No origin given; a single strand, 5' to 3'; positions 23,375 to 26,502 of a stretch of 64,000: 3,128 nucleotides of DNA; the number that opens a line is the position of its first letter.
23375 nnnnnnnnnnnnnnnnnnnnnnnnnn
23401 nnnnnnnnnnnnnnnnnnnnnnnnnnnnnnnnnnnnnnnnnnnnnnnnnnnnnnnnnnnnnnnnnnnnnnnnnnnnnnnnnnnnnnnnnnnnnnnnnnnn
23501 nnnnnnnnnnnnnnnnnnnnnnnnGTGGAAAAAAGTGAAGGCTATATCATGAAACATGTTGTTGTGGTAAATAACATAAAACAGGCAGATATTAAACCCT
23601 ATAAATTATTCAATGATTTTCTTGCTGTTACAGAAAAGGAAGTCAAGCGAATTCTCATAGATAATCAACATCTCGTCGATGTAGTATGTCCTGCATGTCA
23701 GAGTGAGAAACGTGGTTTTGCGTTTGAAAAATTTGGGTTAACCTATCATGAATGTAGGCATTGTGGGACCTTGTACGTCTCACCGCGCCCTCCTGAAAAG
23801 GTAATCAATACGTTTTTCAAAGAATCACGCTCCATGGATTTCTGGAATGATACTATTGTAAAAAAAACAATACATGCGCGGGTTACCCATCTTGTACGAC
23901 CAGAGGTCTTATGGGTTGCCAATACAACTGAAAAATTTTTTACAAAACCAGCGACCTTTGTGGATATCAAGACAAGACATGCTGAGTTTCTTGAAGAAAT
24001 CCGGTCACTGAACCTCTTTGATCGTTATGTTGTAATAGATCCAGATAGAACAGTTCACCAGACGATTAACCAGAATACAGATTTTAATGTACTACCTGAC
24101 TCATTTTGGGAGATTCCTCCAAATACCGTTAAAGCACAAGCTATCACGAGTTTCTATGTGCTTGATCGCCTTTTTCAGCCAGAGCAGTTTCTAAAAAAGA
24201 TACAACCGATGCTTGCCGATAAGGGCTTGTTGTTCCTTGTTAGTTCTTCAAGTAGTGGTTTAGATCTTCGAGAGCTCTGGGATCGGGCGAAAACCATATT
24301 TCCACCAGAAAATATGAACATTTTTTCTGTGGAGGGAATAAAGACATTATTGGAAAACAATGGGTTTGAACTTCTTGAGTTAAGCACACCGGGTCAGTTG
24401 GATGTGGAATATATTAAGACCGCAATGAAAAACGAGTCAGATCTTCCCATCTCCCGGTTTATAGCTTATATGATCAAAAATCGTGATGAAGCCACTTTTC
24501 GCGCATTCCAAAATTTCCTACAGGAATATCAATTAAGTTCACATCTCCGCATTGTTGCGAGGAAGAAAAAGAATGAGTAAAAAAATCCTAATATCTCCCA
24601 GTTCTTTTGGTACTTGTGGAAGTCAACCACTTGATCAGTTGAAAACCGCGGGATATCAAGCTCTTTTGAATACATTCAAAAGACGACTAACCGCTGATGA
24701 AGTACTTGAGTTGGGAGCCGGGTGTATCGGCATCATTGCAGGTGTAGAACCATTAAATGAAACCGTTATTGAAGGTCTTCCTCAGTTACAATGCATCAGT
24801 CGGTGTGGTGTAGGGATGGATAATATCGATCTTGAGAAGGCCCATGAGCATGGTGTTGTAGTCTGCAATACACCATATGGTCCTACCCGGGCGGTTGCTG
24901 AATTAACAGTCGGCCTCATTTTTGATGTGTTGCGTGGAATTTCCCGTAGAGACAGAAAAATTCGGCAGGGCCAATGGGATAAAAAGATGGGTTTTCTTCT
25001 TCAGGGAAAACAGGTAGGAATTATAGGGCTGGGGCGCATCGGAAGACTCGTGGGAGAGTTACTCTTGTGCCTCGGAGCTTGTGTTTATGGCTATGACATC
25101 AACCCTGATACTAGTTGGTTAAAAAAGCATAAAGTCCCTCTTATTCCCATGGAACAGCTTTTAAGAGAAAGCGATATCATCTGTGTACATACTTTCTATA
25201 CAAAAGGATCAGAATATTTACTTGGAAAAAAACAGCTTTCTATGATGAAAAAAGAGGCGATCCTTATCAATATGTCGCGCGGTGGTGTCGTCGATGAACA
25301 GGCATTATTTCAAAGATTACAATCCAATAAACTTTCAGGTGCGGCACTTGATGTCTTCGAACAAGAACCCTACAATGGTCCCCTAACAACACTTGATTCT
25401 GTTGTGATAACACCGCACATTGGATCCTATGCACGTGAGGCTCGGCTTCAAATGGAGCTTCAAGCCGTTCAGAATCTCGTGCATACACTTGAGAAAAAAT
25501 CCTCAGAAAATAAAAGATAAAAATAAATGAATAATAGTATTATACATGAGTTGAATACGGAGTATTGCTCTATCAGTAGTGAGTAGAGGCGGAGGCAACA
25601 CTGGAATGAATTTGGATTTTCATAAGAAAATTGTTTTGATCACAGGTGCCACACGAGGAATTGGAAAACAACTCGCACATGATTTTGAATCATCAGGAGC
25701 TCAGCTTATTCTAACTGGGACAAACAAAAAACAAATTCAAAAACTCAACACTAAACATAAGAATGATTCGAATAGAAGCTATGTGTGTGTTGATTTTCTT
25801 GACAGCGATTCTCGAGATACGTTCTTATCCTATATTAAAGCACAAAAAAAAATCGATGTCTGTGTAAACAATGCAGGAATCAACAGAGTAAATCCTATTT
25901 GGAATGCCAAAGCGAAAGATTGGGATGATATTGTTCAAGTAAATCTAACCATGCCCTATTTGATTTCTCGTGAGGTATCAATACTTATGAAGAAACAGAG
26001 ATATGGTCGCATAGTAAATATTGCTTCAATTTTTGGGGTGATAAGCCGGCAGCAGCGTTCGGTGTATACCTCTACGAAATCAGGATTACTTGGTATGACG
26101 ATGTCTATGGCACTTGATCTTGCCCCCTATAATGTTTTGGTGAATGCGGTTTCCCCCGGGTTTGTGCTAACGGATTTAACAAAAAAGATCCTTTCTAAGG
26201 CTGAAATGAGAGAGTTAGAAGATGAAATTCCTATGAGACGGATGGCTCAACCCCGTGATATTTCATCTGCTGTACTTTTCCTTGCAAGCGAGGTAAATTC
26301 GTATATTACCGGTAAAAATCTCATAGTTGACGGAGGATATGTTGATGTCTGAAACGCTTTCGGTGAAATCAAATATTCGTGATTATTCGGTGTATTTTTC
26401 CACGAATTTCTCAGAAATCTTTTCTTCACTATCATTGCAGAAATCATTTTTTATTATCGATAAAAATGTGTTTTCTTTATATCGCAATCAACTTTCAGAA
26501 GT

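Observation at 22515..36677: Unusual CMP/CDP-sugar module: DHQS-like cyclase, class-III aminotransferase, cupin-fused cytidylyltransferase, B12-radical-SAM enzyme and zinc-ribbon C-methyltransferase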

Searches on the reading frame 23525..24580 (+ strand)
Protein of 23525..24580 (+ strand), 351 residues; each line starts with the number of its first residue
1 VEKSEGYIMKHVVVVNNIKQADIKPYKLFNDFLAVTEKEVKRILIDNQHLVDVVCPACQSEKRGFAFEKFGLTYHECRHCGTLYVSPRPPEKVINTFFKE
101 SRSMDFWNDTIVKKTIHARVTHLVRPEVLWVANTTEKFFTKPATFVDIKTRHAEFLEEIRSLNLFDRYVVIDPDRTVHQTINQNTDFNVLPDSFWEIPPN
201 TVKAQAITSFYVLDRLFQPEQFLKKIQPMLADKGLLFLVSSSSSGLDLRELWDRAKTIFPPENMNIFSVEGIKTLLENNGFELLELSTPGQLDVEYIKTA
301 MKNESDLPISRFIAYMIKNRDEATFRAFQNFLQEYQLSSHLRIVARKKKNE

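Call 3: search_protein_families(library=pfam, proteins=[window:23525-24580:+])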
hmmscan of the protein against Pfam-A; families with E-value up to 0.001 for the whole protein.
window:23525-24580:+ (351 aa): 1 family
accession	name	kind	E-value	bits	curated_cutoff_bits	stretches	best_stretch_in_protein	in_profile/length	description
PF13489.12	Methyltransf_23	-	2.6e-14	53.7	27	1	139-285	20-163/164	Methyltransferase domain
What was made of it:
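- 23549..24580 (+): Zn-ribbon plus class I SAM methyltransferase (ORF from 23525). Target atom unknown. Methyltransf_23 at 53.7 bits (call 3).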

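Call 5: search_protein_families(library=ncbifam, proteins=[window:23525-24580:+], max_evalue=0.00001)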
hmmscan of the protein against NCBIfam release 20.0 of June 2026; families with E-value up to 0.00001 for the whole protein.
window:23525-24580:+ (351 aa): 0 families

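Call 20: search_solved_structures(query=window:23525-24580:+, max_evalue=0.01)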
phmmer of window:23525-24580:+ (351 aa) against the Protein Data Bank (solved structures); distinct sequences matched with E-value up to 0.01: 0.
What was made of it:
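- On TylC3/TcaB9-type sugar C-methyltransferases: No PDB hit at E<=0.01 (call 20).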

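Call 57: search_protein_families(library=pfam, proteins=[window:23525-24580:+], max_evalue=5)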
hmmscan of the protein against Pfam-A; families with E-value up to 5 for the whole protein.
window:23525-24580:+ (351 aa): 10 families
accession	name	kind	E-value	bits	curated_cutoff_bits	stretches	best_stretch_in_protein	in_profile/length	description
PF13489.12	Methyltransf_23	-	2.6e-14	53.7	27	1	139-285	20-163/164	Methyltransferase domain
PF08242.18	Methyltransf_12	-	0.0031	18.6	30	1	150-236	5-98/98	Methyltransferase domain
PF05219.18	DREV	-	0.0063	16.1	26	1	183-234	133-182/265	DREV methyltransferase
PF12760.12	Zn_ribbon_IS1595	-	0.018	15.4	25.4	1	53-82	19-45/46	Transposase zinc-ribbon domain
PF04245.18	NA37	-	0.066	13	24.6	1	294-349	227-281/325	37-kD nucleoid-associated bacterial protein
PF09526.16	DUF2387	-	0.16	12.5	25.9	1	53-81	9-37/72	Probable metal-binding protein (DUF2387)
PF21349.2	RUBY_RBDX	-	0.17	11.8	26.5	1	76-92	2-18/30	Rubrerythrin, rubredoxin-like domain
PF23455.1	DUF7129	-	0.23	11.7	30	1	73-86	10-23/45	Domain of unknown function (DUF7129)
PF12172.15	zf-ChsH2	-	0.27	11.5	23.2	1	76-89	13-26/37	ChsH2, rubredoxin-like zinc ribbon domain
PF00301.25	Rubredoxin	-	1.9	9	23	0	53-65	35-47/47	Rubredoxin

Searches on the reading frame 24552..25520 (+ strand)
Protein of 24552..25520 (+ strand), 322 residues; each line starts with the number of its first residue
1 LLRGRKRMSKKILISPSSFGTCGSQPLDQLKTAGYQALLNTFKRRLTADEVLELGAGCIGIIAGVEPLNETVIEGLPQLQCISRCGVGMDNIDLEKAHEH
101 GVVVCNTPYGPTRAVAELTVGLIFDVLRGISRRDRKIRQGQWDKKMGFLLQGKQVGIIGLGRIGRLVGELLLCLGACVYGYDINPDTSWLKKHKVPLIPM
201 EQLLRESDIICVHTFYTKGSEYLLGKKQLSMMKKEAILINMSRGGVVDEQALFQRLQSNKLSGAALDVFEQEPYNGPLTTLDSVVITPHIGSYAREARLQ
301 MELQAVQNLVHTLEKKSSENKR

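Call 3: search_protein_families(library=pfam, proteins=[window:24552-25520:+])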
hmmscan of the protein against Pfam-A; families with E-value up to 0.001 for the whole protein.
window:24552-25520:+ (322 aa): 3 families
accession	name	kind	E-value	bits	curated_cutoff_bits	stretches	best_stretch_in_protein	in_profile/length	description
PF02826.25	2-Hacid_dh_C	-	8.3e-52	175.6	25.1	1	120-291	1-178/178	D-isomer specific 2-hydroxyacid dehydrogenase, NAD binding domain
PF00389.36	2-Hacid_dh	-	5.3e-25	88.1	24.6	1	41-320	23-131/134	D-isomer specific 2-hydroxyacid dehydrogenase, catalytic domain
PF00670.27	AdoHcyase_NAD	-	0.00017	22.2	27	1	148-243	19-111/162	S-adenosyl-L-homocysteine hydrolase, NAD binding domain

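Call 5: search_protein_families(library=ncbifam, proteins=[window:24552-25520:+], max_evalue=0.00001)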
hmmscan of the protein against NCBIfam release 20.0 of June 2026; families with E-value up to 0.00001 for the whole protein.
window:24552-25520:+ (322 aa): 21 families
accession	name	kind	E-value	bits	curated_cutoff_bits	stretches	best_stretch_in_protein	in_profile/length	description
TIGR01327.1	PGDH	equivalog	6.7e-69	233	454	1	66-319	50-307/525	phosphoglycerate dehydrogenase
NF008759.0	PRK11790.1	equivalog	2.4e-59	201.1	404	1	26-317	24-321/410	phosphoglycerate dehydrogenase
NF009714.1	PRK13243.1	equivalog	1.6e-58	198.6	455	1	66-311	55-311/332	glyoxylate reductase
NF011938.0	PRK15409.1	equivalog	1.3e-47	162.4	492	1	56-320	44-316/324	glyoxylate/hydroxypyruvate reductase GhrB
NF006263.0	PRK08410.1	equivalog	1.6e-43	149.2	389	1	68-314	53-308/311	D-2-hydroxyacid dehydrogenase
NF005069.0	PRK06487.1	equivalog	3.2e-43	148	448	1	47-310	38-308/320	2-hydroxyacid dehydrogenase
NF000492.1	vanH_gen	exception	3e-36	125.1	540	1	68-272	54-255/312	D-lactate dehydrogenase VanH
NF041369.1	Dhydh_Halo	equivalog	1.3e-34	119.8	400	1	86-314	63-295/305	D-2-hydroxyacid dehydrogenase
NF005387.0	PRK06932.1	equivalog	2.3e-34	118.8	492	1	68-308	55-304/314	2-hydroxyacid dehydrogenase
NF006374.0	PRK08605.1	subfamily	5.2e-33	114.5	356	1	43-273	32-267/332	D-lactate dehydrogenase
NF005750.0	PRK07574.1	equivalog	1.3e-32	113.3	329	1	72-306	108-350/386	NAD-dependent formate dehydrogenase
NF001309.0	PRK00257.1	equivalog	3.7e-31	108.4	434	1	61-316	42-281/379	4-phosphoerythronate dehydrogenase PdxB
NF000004.1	vanH-D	exception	5.3e-29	101.4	550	1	79-272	73-261/323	D-lactate dehydrogenase VanH-D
NF000371.1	vanH_Agroup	exception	9.7e-28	97.3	700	1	80-272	73-260/322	VanH-A/VanH-Pt family D-lactate dehydrogenase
NF009127.0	PRK12480.1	equivalog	8.2e-27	94.1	579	1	81-272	72-264/330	D-lactate dehydrogenase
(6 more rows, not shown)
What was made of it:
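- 24573..25520 (+): D-2-hydroxyacid dehydrogenase (ORF from 24552). Proposed role: 7-phosphoheptonate 2-dehydrogenase. The best NCBIfam hits are phosphoglycerate DH at 233 bits and PdxB at 108 bits, both below cut-off (call 5).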

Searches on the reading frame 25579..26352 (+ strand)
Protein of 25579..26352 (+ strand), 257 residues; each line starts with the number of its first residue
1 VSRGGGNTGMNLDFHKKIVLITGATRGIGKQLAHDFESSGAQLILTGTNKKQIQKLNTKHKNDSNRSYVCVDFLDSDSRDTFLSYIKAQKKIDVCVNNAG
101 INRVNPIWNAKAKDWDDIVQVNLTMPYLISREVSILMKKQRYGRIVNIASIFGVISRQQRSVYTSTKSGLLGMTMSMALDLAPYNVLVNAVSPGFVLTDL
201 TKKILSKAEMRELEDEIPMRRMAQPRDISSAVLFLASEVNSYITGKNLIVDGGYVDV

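Call 3: search_protein_families(library=pfam, proteins=[window:25579-26352:+])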
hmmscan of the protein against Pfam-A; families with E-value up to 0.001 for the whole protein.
window:25579-26352:+ (257 aa): 5 families
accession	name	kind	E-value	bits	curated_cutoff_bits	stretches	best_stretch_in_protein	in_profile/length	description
PF13561.12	adh_short_C2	-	1.7e-54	185.3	27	1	23-254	1-235/236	Enoyl-(Acyl carrier protein) reductase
PF00106.31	adh_short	-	1.6e-48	165.3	26.6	1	17-206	1-192/195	short chain dehydrogenase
PF08659.16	KR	-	3.9e-08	33.8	22.6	1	19-167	3-153/180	KR domain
PF23441.1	SDR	-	1.3e-07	31.7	27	1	17-253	8-254/258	SDR-like rossmann domain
PF01370.27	Epimerase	-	2.2e-05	24.4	20.9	1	19-125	1-98/240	NAD dependent epimerase/dehydratase family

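Call 5: search_protein_families(library=ncbifam, proteins=[window:25579-26352:+], max_evalue=0.00001)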
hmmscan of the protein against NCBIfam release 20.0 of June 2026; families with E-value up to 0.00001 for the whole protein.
window:25579-26352:+ (257 aa): 226 families (the best 25 are shown)
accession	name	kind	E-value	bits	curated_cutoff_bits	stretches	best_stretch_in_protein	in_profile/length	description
TIGR01830.1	3oxo_ACP_reduc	equivalog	7e-65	219.1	297.75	1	19-254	1-238/239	3-oxoacyl-[acyl-carrier-protein] reductase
NF005559.1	PRK07231.1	subfamily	1.8e-59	201.3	215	1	14-254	2-247/249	glucose 1-dehydrogenase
NF005309.0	PRK06841.1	subfamily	2.1e-59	201.1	286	1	10-254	9-252/255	GolD/DthD family dehydrogenase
NF004197.0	PRK05653.1-1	equivalog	3.2e-59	200.5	332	1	10-254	1-246/249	3-oxoacyl-ACP reductase FabG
NF004198.0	PRK05653.1-3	equivalog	1.2e-58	198.5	296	1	15-254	6-246/248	3-oxoacyl-ACP reductase FabG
NF009466.0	PRK12826.1-2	subfamily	1e-57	195.4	222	1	16-254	3-244/248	3-oxoacyl-ACP reductase FabG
NF009093.0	PRK12429.1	subfamily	4.7e-56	190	258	1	14-255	3-257/259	3-hydroxybutyrate dehydrogenase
NF004199.0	PRK05653.1-4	equivalog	1.3e-55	188.7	301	1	12-254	1-245/247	3-oxoacyl-ACP reductase FabG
NF004778.0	PRK06124.1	equivalog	1.8e-54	184.8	303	1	13-255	8-253/256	SDR family oxidoreductase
NF052558.1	MBtsdlDhBudC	equivalog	8.2e-54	182.8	270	1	14-254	1-241/250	meso-2,3-butanediol dehydrogenase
NF009464.0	PRK12824.1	subfamily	1.1e-53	182.5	269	1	16-254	2-242/245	3-oxoacyl-ACP reductase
TIGR01963.1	PHB_DH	subfamily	2.3e-53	181.1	307.05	1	16-255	1-253/255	3-hydroxybutyrate dehydrogenase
NF047420.2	EF_P_mod_YmfI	equivalog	4.2e-53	180.5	238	1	19-254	2-235/236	elongation factor P 5-aminopentanone reductase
TIGR01829.1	AcAcCoA_reduct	subfamily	1.7e-52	178.5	302.1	1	17-254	1-240/242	acetoacetyl-CoA reductase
NF005893.0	PRK07856.1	equivalog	5e-51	173.4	255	1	10-253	3-240/255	SDR family oxidoreductase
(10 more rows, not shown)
